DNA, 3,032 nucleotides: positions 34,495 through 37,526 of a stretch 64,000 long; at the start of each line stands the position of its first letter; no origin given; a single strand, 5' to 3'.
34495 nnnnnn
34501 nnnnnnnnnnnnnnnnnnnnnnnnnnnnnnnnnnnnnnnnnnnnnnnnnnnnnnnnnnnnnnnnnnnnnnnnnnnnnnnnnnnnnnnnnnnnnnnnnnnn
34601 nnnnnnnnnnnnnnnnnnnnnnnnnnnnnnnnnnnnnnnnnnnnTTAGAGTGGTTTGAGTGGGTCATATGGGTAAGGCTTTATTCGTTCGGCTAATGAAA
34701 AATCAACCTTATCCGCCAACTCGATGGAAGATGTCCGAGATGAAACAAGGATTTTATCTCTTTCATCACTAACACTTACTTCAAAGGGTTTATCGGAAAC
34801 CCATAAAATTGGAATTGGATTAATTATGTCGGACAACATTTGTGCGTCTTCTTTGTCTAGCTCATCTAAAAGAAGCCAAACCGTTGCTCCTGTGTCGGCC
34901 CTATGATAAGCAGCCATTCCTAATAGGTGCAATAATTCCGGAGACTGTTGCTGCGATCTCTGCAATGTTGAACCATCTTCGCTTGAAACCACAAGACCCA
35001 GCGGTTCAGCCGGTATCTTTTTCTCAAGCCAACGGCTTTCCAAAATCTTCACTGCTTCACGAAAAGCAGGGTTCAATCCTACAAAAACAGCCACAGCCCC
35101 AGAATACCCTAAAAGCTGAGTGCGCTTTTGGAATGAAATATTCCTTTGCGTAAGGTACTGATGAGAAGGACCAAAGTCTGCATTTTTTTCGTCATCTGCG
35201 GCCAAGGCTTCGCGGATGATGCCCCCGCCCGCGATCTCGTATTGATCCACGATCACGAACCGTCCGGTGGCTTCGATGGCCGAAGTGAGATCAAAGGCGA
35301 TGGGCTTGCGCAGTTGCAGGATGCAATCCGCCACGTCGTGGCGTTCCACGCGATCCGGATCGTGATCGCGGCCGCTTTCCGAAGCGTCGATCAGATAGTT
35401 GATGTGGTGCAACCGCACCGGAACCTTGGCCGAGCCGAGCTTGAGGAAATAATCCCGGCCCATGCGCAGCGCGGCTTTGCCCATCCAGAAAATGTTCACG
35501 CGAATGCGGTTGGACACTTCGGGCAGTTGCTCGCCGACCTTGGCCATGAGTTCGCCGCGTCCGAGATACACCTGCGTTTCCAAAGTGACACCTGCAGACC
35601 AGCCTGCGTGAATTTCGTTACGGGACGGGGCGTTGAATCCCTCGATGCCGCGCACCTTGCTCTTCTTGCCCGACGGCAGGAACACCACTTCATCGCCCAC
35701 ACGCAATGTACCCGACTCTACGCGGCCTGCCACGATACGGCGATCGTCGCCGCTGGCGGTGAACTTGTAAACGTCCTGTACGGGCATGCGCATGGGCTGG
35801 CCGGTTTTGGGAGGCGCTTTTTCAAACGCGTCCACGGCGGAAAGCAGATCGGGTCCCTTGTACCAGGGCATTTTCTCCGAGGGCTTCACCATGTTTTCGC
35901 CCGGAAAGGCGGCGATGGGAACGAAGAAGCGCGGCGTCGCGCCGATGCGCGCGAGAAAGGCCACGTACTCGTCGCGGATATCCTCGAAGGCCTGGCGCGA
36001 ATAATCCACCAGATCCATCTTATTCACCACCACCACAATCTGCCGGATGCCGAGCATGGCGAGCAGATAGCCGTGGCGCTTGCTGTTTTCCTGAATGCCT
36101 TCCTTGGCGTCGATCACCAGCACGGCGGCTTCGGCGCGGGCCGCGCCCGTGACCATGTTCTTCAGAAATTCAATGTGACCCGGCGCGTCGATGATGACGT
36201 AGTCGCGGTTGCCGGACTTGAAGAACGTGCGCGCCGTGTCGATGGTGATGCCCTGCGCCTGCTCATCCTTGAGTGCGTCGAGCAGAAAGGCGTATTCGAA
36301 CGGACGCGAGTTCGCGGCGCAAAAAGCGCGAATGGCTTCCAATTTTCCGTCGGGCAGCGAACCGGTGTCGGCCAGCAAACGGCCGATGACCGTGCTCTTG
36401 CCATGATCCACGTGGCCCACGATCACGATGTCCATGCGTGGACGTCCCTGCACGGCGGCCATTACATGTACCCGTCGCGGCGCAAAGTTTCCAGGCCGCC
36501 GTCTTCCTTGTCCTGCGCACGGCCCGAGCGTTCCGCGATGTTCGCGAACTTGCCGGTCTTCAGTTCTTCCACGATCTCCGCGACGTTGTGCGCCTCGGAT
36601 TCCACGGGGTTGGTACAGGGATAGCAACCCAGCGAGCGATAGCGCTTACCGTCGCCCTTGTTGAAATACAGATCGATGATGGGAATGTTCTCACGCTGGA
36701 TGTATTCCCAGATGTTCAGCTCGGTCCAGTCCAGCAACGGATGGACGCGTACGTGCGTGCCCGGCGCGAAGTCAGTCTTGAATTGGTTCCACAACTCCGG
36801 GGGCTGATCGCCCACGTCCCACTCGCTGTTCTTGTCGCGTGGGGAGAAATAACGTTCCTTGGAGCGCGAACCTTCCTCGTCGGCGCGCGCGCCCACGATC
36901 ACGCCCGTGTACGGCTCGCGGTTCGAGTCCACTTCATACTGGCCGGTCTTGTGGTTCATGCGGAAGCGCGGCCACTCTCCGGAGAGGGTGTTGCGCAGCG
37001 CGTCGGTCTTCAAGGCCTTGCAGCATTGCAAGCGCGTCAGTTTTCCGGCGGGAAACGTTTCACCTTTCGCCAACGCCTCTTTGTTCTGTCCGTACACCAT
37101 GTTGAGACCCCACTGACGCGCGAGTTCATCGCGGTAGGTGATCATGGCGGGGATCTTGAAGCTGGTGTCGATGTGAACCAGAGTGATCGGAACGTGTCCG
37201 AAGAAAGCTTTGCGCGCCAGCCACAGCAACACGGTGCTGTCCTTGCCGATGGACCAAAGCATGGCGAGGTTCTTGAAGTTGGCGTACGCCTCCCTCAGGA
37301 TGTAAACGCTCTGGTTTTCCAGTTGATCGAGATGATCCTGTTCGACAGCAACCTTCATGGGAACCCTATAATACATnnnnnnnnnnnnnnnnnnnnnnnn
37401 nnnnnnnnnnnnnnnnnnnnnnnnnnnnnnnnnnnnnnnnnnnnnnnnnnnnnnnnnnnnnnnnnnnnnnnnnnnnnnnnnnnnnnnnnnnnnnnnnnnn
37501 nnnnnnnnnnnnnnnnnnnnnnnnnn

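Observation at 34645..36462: CysN fused to a catalytically dead APS-kinase-like domain of distinct (low-GC) composition, followed by an intact, overlapping cysC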

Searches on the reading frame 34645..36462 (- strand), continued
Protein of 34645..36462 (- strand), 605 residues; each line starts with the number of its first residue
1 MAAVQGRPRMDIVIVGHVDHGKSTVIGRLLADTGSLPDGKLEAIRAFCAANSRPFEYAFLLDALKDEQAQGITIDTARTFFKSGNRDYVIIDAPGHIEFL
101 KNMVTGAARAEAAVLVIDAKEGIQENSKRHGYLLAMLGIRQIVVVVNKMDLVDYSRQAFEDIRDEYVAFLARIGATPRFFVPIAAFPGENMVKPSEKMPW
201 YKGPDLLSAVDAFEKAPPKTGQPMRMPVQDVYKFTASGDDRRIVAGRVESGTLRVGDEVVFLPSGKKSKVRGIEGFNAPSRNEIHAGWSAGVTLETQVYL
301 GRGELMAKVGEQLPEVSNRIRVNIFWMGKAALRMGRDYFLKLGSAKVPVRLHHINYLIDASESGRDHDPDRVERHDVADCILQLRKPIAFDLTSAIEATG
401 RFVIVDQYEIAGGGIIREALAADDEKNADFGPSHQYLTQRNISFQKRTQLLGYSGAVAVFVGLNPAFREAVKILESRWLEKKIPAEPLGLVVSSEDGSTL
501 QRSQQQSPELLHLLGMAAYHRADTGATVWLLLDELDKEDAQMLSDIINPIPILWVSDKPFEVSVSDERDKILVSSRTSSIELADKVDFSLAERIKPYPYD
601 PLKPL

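Call 46: find_related_loci(query=window:34645-36462:-, collection=genome_contigs, flank=3000)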
Query window:34645-36462:- (605 aa) in genome_contigs; peptide patterns used: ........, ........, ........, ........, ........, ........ (x = any residue, [..] = any of these).
600 stretches matched a pattern (row limit reached: there are more); 566 encode a relative of the query (tblastn E <= 1e-3); the best 80 are kept; 80 distinct loci.
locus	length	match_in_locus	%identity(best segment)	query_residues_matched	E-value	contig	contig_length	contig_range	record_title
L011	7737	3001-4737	52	1-571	2e-180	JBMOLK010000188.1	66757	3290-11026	MAG: Bacillota bacterium isolate Betzabe_MAG022 MAG022_188, whole genome shotgun sequence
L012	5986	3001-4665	53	9-558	0e+0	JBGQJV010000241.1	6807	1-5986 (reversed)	MAG: Gemmatimonadota bacterium isolate OBJ2_061818_070_14 k141_1838885_length_6807_cov_22.4947, whole genome shotgun seq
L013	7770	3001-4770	49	5-593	2e-179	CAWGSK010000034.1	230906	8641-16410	MAG: uncultured Gemmatimonadales bacterium isolate MFD05684.bin.2.194 genome assembly, contig: contig_81640, whole genom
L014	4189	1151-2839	51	1-558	0e+0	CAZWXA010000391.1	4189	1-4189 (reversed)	MAG TPA_asm: uncultured bacterium isolate SRP119689_co1_6 genome assembly, contig: NODE_36790_length_4189_cov_6.661345,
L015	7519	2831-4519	51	8-566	1e-177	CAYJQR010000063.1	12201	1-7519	MAG TPA_asm: uncultured Planctomycetia bacterium isolate ERP125453_co1_458 genome assembly, contig: NODE_5815_length_122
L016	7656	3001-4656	51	9-556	9e-175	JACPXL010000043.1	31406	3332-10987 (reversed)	MAG: Candidatus Omnitrophota bacterium isolate NC_groundwater_836_Pr1_B-0.1um_47_21 Montesol18_Bp1_scaffold_635550, whol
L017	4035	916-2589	50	5-557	0e+0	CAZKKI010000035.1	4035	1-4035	MAG TPA_asm: uncultured Melioribacteraceae bacterium isolate binchicken_co219_313 genome assembly, contig: k141_797228,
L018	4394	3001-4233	61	9-420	2e-175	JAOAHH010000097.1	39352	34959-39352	MAG: Thermodesulfobacteriota bacterium isolate SKW55 k141_892382, whole genome shotgun sequence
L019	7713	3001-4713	50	4-566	4e-171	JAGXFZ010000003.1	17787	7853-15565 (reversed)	MAG: Gracilibacter sp. isolate LH_M27 k141_76137, whole genome shotgun sequence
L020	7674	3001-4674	50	2-556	3e-171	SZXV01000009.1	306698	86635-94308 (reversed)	MAG: Chlorobium sp. isolate L227-S-6D L227_S_6D_8, whole genome shotgun sequence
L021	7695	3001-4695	48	1-558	1e-170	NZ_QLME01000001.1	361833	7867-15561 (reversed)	Halanaerobium saccharolyticum strain MSL 17.2 Ga0206410_101, whole genome shotgun sequence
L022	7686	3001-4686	50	1-557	4e-170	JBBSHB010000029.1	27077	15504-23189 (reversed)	MAG: Gemmatimonadales bacterium isolate LS2_sbin.56 LS2_sbin.56_K_28414_L_27077_cov_46.7934, whole genome shotgun sequen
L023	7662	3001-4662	50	9-557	5e-170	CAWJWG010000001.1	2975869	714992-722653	MAG: uncultured Gemmatimonadales bacterium isolate MFD01275.bin.1.56 genome assembly, contig: contig_2047, whole genome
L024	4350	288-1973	50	1-557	9e-175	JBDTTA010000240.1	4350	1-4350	MAG: Gemmatimonadales bacterium isolate cluster3_bin.285 NODE_120333_length_4350_cov_12.049127, whole genome shotgun seq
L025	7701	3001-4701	48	4-562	2e-168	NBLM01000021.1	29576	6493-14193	MAG: Planctomycetales bacterium 4572_13 ex4572_13_scaffold_1252, whole genome shotgun sequence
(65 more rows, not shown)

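Call 56: find_encoding_contigs(protein=P0058, flank=4000, max_places=1)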
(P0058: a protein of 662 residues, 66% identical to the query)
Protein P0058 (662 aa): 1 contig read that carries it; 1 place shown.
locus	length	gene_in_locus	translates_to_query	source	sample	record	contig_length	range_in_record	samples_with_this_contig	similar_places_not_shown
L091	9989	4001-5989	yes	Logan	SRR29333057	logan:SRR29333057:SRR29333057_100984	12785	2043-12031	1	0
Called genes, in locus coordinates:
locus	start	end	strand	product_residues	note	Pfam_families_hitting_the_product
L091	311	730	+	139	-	-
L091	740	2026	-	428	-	PF13699:eCIS_core (weak)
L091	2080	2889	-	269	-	-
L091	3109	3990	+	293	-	PF01507:PAPS_reduct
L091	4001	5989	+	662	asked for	PF00009:GTP_EFTU, PF01926:MMR_HSR1 (faint), PF13191:AAA_16 (faint), PF13401:AAA_22 (faint), PF13671:AAA_33 (faint), PF03144:GTP_EFTU_D2, PF22594:GTP-eEF1A_C, PF01583:APS_kinase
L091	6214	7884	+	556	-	PF00015:MCPsignal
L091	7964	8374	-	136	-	PF27746:Small_heat_shock_put (weak), PF00011:HSP20, PF17886:ArsA_HSP20 (weak)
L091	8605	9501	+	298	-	-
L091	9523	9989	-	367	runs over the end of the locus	-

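Call 70: predict_structure(alignment_id=A4)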
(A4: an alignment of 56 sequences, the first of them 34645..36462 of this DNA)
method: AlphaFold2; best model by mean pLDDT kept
length: 605 residues; sequences in the alignment: 56
mean_pLDDT: 84.1   pTM: 0.70
mean pLDDT of the five models: 84.1, 83.5, 81.4, 80.2, 79.6
residues with pLDDT >= 90: 292; 70-90: 211; 50-70: 68; < 50: 34
segments of 3 or more residues with pLDDT < 50: 1-4, 71-77, 425-429, 496-505, 601-605
pLDDT, mean of each block of 10 residues (from residue 1): 62 85 89 85 87 80 62 45 86 59 64 93 87 83 95 97 94 90 96 96 97 90 94 70 90 97 92 83 91 89 94 95 92 94 93 88 67 92 94 89 90 93 57 64 83 90 92 94 88 51 59 91 92 86 89 89 75 93 95 67 45
secondary structure, 60 per line:
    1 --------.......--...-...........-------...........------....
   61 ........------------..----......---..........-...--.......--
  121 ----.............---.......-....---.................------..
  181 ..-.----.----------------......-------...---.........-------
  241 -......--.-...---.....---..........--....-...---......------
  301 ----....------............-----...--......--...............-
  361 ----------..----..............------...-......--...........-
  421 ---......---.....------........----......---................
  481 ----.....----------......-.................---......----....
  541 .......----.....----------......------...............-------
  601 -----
elements in order: E9-15 H22-32 H40-50 H57-68 E87-92 H96-105 E112-118 H125-137 E141-147 H149-152 H156-172 E179-182 H206-211 E225-233 E242-247 E252-254 E258-262 E266-275 E278-281 E283-285 E289-294 E305-308 E315-326 E332-334 E337-342 E345-359 E377-390 E401-406 E409-419 H424-429 H433-437 H444-451 E456-461 H465-480 E485-489 H500-505 H507-523 E527-532 H537-547 E552-556 E570-572 H579-593

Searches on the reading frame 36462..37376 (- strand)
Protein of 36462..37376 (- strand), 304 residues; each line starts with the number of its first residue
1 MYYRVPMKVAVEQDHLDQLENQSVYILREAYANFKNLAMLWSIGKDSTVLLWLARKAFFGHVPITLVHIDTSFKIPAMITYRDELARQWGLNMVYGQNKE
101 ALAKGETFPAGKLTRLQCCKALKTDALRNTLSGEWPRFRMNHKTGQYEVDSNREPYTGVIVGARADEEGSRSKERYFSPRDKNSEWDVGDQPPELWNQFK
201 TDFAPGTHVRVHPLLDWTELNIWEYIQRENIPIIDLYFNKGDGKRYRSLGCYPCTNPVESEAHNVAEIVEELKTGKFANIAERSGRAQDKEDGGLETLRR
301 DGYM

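Call 3: search_protein_families(library=pfam, proteins=[window:36462-37376:-], max_evalue=1)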
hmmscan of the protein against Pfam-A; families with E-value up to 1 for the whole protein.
window:36462-37376:- (304 aa): 1 family
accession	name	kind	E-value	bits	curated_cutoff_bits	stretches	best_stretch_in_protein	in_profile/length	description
PF01507.26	PAPS_reduct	-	2.1e-38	132.5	22.5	1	36-257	1-175/175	Phosphoadenosine phosphosulfate reductase domain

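Call 4: search_protein_families(library=ncbifam, proteins=[window:36462-37376:-], max_evalue=1)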
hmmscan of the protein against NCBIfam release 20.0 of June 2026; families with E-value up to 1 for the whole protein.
window:36462-37376:- (304 aa): 13 families
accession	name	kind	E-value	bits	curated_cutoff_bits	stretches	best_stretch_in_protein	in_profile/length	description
NF003587.0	PRK05253.1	subfamily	1.1e-104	350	195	2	12-240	5-212/301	sulfate adenylyltransferase subunit CysD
NF009214.0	PRK12563.1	equivalog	1.4e-72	244.8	413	2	12-240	20-227/317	sulfate adenylyltransferase subunit CysD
TIGR02039.1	CysD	subfamily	2.2e-71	240.9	396.6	2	16-240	1-204/294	sulfate adenylyltransferase, small subunit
NF002537.0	PRK02090.1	equivalog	1.2e-16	61.1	154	2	207-263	170-221/244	phosphoadenylyl-sulfate reductase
NF010367.0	PRK13795.1-2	equivalog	6.6e-15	54.6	456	2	10-137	217-343/584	hypothetical protein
NF006327.0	PRK08557.1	equivalog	2.3e-14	53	366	2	208-272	313-372/415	hypothetical protein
NF006351.0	PRK08576.1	equivalog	2e-13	49.8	290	1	9-131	211-326/436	hypothetical protein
TIGR02055.1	APS_reductase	subfamily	8.3e-12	45.3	235.3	1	200-264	118-177/194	adenylylsulfate reductase, thioredoxin dependent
TIGR00434.1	cysH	subfamily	1.2e-10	41.6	165.1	1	208-262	146-195/214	phosophoadenylyl-sulfate reductase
NF010366.0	PRK13795.1-1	equivalog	1.6e-10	39.8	745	2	9-128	237-360/667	hypothetical protein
TIGR02057.1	PAPS_reductase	equivalog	7e-09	35.9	254.2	1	208-263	157-207/224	phosphoadenosine phosphosulfate reductase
NF010368.0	PRK13795.1-3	equivalog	1.5e-08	33.4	588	2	207-272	378-438/635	hypothetical protein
TIGR00424.1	APS_reduc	equivalog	0.0026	16.4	553.2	1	206-264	252-305/464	5'-adenylylsulfate reductase, thioredoxin-independent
